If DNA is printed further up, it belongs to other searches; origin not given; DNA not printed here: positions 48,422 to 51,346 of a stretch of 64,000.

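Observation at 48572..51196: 874-aa protein with inverted topology for a wall hydrolase: ~600-aa leaderless N-domain, TM bundle, C-terminal M23 peptidase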

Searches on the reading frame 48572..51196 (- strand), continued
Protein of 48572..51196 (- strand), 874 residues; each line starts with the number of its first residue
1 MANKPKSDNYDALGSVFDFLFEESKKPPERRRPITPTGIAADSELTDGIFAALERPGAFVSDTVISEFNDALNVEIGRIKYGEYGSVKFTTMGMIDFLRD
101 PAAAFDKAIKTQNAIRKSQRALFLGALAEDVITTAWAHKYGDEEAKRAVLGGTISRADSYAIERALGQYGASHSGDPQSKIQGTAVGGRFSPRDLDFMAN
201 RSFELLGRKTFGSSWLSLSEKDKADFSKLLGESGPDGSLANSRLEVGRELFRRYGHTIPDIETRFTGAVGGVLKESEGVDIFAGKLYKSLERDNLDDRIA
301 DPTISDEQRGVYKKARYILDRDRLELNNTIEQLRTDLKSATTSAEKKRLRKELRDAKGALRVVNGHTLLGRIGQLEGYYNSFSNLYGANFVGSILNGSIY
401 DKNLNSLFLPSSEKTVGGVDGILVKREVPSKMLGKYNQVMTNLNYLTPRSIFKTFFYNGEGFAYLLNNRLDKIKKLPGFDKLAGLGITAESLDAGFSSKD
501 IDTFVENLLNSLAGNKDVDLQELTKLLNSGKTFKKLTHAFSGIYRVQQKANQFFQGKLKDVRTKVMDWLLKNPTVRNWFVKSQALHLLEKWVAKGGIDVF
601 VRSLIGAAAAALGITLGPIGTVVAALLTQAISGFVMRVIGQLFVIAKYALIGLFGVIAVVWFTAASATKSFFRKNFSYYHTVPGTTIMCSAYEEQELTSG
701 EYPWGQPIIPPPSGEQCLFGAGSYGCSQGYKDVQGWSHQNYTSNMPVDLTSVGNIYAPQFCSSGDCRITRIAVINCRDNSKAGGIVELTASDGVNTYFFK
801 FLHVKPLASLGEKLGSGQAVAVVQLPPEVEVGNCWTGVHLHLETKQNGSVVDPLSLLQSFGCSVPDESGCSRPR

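Call 29: predict_structure(alignment_id=A2)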
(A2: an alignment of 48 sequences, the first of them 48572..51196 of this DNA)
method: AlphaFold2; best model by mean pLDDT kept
length: 874 residues; sequences in the alignment: 48
mean_pLDDT: 77.7   pTM: 0.58
mean pLDDT of the five models: 77.7, 74.6, 70.1, 67.4, 66.4
residues with pLDDT >= 90: 149; 70-90: 498; 50-70: 177; < 50: 50
segments of 3 or more residues with pLDDT < 50: 1-14, 35-42, 145-155, 678-690
pLDDT, mean of each block of 10 residues (from residue 1): 38 54 63 46 50 53 74 78 77 78 84 70 67 68 49 52 79 72 67 78 89 86 84 61 85 89 88 81 88 86 76 77 78 87 83 77 63 65 67 78 74 87 86 86 87 88 93 85 79 86 87 74 89 92 84 83 88 83 79 83 78 63 70 81 84 81 62 53 41 68 75 93 89 71 83 95 93 86 93 95 92 94 91 85 92 94 89 59
secondary structure, 60 per line:
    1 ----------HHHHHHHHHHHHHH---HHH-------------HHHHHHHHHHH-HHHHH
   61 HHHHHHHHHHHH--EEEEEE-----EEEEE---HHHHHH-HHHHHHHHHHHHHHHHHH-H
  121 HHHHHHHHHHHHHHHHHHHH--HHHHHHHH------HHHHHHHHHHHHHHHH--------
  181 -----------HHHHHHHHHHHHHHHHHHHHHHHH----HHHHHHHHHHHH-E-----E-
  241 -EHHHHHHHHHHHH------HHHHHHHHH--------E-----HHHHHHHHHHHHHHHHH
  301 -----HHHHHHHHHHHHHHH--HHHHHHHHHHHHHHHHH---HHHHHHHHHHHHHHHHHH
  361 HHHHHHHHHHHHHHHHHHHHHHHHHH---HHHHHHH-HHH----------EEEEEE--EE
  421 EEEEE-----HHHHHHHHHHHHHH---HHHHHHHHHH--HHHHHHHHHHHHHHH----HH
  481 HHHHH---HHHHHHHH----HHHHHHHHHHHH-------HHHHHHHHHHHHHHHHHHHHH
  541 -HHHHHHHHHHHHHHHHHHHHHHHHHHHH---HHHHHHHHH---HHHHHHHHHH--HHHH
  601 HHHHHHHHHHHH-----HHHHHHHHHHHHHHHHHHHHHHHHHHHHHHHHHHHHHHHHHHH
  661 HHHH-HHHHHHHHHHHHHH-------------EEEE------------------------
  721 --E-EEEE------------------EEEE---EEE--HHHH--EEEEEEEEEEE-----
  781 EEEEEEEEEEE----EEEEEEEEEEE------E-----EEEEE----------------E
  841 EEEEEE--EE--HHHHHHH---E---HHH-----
elements in order (helices of 4 or more, strands of 3 or more residues): H11-24 H44-54 H56-72 E75-80 E86-90 H94-99 H101-118 H120-140 H143-150 H157-172 H192-215 H220-231 H243-254 H261-269 H284-300 H306-320 H323-339 H343-386 H390-396 E411-416 E419-425 H431-444 H448-457 H460-474 H479-485 H489-496 H501-512 H520-540 H542-569 H573-581 H585-594 H597-612 H618-664 H666-679 E693-696 E725-728 E747-750 E754-756 H759-762 E765-775 E781-791 E796-806 E819-823 E840-846 H853-859
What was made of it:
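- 49409..51196 (-): N-terminal domain, aa 1-596. It is almost entirely alpha-helical with two small beta-hairpins, has no signal peptide and contains no Cys. Inferred to be cytoplasmic. AF2 model, pLDDT 77.7 (call 29).
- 49202..49408 (-): Hydrophobic membrane-anchor block, aa 597-665. Inferred to cross the membrane three times, N-in and C-out. AF2 helices 597-612 and 618-664 (call 29).
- Closest known: Phage tape-measure proteins that carry hydrophobic segments and a C-terminal M23 domain. Different: The N-domain is modelled with mostly confident helical elements, not as a single extended helix (call 29).
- A two-pass reading of the hydrophobic block cannot be excluded from sequence alone, and AF2 draws aa 618-664 as one 47-residue helix (call 29). 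AF2 models the N-domain with mostly confident helical elements plus two beta-hairpins rather than as one low-confidence extended helix, although only per-residue confidence and secondary structure were available (call 29).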

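Call 33: fold_search(model_id=the predicted structure, library=pdb)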
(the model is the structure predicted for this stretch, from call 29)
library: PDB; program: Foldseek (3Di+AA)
matches with E <= 10: 393; with E <= 0.001: 0
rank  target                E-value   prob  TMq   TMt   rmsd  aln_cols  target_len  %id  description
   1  2b13_A                4.3e-03  1.00  0.10  0.53   6.1       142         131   18  Truncated S. aureus LytM, P41 crystal form (released 2006-01-10)
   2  8s3m_A                4.0e-02  1.00  0.09  0.23   3.1       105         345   21  LysTt72, a lytic endopeptidase from Thermus thermophilus MAT72 phage vB_Tt72 (released 2025-03-05)
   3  6s4m                  1.3e-01  0.10  0.08  0.13  28.0       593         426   10  Crystal structure of the human organic anion transporter MFSD10 (TETRAN) (released 2020-05-13)
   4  5b0h_A                1.8e-01  0.96  0.10  0.50   5.1       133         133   19  CRYSTAL STRUCTURE OF HUMAN LEUKOCYTE CELL-DERIVED CHEMOTAXIN 2 (released 2016-07-06)
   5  9kmq_B                2.0e-01  0.10  0.08  0.14  26.6       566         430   12  CryoEM structure of osPHT1-11 at pH 8.0 (released 2025-10-08)
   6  6jkd                  2.2e-01  0.08  0.08  0.12  24.8       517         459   12  Crystal structure of tetrameric PepTSo2 in I4 space group (released 2019-05-15)
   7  8ex6                  2.7e-01  0.07  0.07  0.12  25.4       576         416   11  Human S1P transporter Spns2 in an inward-facing open conformation (state 1*) (released 2023-05-31)
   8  5yqz_R                3.6e-01  0.06  0.07  0.09  30.1       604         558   11  Structure of the glucagon receptor in complex with a glucagon analogue (released 2018-01-17)
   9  8qv6_A                4.3e-01  0.08  0.08  0.14  26.2       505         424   11  Structure of human SPNS2 in DDM (released 2025-02-19)
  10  9okh                  4.5e-01  0.06  0.08  0.12  31.4       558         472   11  Cryo-EM structure of human SV2A in complex with UCBJ (released 2025-12-10)
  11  9g3z_J                4.9e-01  0.03  0.06  0.07  43.0       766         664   12  Structure of the Open gamma-Tubulin Ring Complex from Pig Brain (released 2024-10-02)
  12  9ckz_A                5.4e-01  0.08  0.09  0.12  31.3       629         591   11  Cryo-EM structure of human XPR1 in apo state (released 2025-06-18)
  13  8rl8                  5.4e-01  0.07  0.08  0.13  25.8       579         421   10  SPNS2 in complex with homo Di-Gluebody GbD12 - SPNS2 local refinement (released 2025-01-15)
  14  8y6h_A                5.9e-01  0.06  0.09  0.11  30.2       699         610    8  P-glycoprotein in complex with UIC2 Fab and triple elacridar molecules in LMNG detergent (released 2024-04-17)
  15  6sgx_B                6.7e-01  0.08  0.08  0.14  25.7       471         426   13  Structure of protomer 1 of the ESX-3 core complex (released 2019-10-09)
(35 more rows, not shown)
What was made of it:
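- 48575..49051 (-): Cys-rich M23/LytM-type peptidase head, aa 716-874. Inferred to be extracellular. Foldseek LytM 2b13 probability 1.0, also LysTt72 and LECT2 (call 33).
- On Peptidase M23 (PF01551): Foldseek on the AF2 model: LytM 2b13 E 4e-3 at probability 1.0, LysTt72 8s3m at probability 1.0, LECT2 at 0.96 (call 33).
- Closest known: Peptidase family M23. Same: The fold matches (Foldseek probability 1.0 to LytM 2b13; call 33).
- Checked: Foldseek on the AF2 model gives LytM 2b13 at probability 1.0 (call 33).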

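Call 34: search_protein_representatives(alignment_id=A2)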
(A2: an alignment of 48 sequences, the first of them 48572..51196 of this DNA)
Query: 48 sequences, 877 profile positions. Proteins with E-value up to 0.001 (for the whole library): 246; up to 1e-10: 213; up to 1e-30: 159. The best 150 are listed.
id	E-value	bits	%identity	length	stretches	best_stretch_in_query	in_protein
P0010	0.0e+00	1225.7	-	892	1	1-875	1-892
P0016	0.0e+00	1183.0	-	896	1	1-875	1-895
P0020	0.0e+00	1126.4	-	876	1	1-875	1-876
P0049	0.0e+00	1113.6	-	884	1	1-875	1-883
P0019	0.0e+00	1100.4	-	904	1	1-874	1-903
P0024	0.0e+00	1092.4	-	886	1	1-875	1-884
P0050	0.0e+00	1034.8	-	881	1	1-873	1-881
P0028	0.0e+00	1031.1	-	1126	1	1-875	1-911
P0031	0.0e+00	1028.4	-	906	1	1-875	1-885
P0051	0.0e+00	1023.6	-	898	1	1-875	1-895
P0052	2.0e-282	955.5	-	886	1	1-865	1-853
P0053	5.3e-276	934.3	-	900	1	1-875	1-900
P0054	4.4e-268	908.1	-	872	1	1-866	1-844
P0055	2.6e-266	902.2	-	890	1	1-872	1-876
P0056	4.8e-260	881.5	-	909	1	1-866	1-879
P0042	1.1e-251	853.8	-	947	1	1-853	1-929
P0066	1.3e-185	635.2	-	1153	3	191-737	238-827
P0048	2.3e-155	535.1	-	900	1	1-867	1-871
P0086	5.1e-129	447.9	-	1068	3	190-699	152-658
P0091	3.8e-123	428.5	-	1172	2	227-704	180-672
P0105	8.9e-111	387.6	-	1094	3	229-665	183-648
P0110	1.9e-104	366.6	-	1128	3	224-718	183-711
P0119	5.8e-95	335.3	-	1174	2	1-695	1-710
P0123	2.4e-87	310.0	-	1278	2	1-699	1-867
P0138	2.6e-63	230.6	-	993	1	1-866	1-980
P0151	7.9e-54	199.2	-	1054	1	1-866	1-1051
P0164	3.0e-44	167.4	-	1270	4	499-873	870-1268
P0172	1.4e-41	158.6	-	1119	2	373-855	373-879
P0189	1.5e-32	128.7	-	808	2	553-865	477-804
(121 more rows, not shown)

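Call 36: find_related_loci(query=A2, collection=genome_contigs, flank=10000)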
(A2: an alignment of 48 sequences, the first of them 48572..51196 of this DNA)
Query A2 (874 aa) in genome_contigs; peptide patterns used: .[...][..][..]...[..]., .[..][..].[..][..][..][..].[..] (x = any residue, [..] = any of these).
600 stretches matched a pattern (row limit reached: there are more); 8 encode a relative of the query (tblastn E <= 1e-3); 8 distinct loci.
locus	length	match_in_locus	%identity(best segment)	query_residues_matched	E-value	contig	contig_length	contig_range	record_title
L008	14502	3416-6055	47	1-873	0e+0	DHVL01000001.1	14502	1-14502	MAG TPA_asm: Candidatus Dojkabacteria bacterium UBA5209 UBA5209_contig_38194, whole genome shotgun sequence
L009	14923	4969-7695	41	1-874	0e+0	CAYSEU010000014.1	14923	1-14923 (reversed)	MAG TPA_asm: uncultured Candidatus Saccharibacteria bacterium isolate binchicken_co220_104 genome assembly, contig: NODE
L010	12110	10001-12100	37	1-678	6e-124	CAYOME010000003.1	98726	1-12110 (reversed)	MAG TPA_asm: uncultured Candidatus Saccharibacteria bacterium isolate SRP294416_co1_589 genome assembly, contig: NODE_20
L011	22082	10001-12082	36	1-695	4e-122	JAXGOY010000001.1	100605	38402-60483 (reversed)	MAG: Candidatus Dojkabacteria bacterium isolate AnMBR.bin290 bin290_1, whole genome shotgun sequence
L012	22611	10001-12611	34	1-872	7e-149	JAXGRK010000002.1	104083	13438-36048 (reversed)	MAG: Candidatus Dojkabacteria bacterium isolate AnMBR.bin348 bin348_2, whole genome shotgun sequence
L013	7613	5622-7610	36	1-653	5e-115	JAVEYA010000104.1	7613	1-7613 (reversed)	MAG: Clostridia bacterium isolate BF4_187 NODE_32731_length_7613_cov_4.808710_Biofilm4, whole genome shotgun sequence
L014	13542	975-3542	30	3-870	6e-98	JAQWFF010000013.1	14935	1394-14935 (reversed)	MAG: Candidatus Dojkabacteria bacterium isolate STF2_92 NODE_10854_length_14935_cov_4.939897_Sandtown_F2, whole genome s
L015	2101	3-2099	33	32-682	2e-101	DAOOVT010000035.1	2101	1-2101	MAG TPA_asm: Candidatus Dojkabacteria bacterium isolate AMR_MDS_2434 NODE_29130_length_2101_cov_25.940371, whole genome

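Call 37: find_encoding_contigs(protein=P0151, flank=10000, max_places=2)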
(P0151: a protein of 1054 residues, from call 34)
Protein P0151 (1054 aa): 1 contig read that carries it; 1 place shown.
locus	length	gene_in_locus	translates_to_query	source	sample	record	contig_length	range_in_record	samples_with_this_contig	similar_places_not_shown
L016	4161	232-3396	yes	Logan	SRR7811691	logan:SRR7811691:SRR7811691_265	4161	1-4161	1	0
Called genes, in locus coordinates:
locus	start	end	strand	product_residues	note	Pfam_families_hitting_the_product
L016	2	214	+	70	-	?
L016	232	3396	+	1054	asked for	-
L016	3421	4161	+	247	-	?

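Call 38: find_encoding_contigs(protein=P0138, flank=10000, max_places=2)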
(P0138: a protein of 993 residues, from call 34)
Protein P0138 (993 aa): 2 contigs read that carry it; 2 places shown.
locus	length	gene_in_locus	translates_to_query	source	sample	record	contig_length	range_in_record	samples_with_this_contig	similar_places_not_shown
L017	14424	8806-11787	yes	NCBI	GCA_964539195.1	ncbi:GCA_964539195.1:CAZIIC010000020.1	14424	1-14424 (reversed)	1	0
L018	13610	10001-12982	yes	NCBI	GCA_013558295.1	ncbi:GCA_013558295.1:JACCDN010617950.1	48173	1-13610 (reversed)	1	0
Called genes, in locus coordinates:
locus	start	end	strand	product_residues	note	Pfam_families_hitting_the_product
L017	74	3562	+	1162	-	PF16656:Pur_ac_phosph_N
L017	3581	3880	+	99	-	-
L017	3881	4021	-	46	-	-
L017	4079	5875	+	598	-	PF00041:fn3 (faint), PF16656:Pur_ac_phosph_N (weak)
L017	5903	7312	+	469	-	-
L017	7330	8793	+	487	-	-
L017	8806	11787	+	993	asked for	-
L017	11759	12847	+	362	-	-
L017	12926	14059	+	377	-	PF08239:SH3_3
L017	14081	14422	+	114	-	?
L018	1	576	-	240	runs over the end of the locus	PF04452:Methyltrans_RNA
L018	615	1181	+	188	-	-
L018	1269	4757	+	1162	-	PF16656:Pur_ac_phosph_N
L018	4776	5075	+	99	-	-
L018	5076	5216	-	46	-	-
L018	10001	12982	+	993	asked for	-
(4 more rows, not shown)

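Call 39: search_solved_structures(query=A2, max_evalue=10, show_alignments=0)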
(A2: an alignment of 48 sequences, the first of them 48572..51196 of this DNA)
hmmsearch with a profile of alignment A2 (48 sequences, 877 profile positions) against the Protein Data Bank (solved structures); distinct sequences matched with E-value up to 10: 11.
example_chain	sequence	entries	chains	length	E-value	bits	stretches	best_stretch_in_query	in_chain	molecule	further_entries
8s3m_A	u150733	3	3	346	0.0016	19.4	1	769-848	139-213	Lytic endopeptidase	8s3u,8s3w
6ue4_A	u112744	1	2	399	0.0019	19.2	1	788-869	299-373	ShyA endopeptidase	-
6u2a_A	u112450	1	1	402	0.002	19.1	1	788-869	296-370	ShyA endopeptidase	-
5kqb_A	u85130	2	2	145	0.029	15.3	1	786-850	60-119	Peptidase M23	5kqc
2b44_A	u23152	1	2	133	0.065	14.1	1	784-861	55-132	Glycyl-glycine endopeptidase lytM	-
2b0p_A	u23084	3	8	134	0.066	14.1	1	784-861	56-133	Glycyl-glycine endopeptidase lytM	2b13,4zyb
6jmx_A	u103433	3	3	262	0.4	11.5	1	803-864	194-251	Peptidase M23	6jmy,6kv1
4fzo_A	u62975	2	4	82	0.56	11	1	315-378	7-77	uranyl binding protein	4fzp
7zol_A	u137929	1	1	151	1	10.2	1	293-339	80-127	TPR-CHAT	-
3slu_A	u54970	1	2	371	1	10.2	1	800-858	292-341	M23 peptidase domain protein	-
6muk_A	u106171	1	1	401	1.1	10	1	800-858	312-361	Peptidase M23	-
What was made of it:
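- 48575..49051 (-): Profile versus PDB (call 39).
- Checked: A family profile hits LysTt72 and ShyA at E~2e-3 (call 39).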
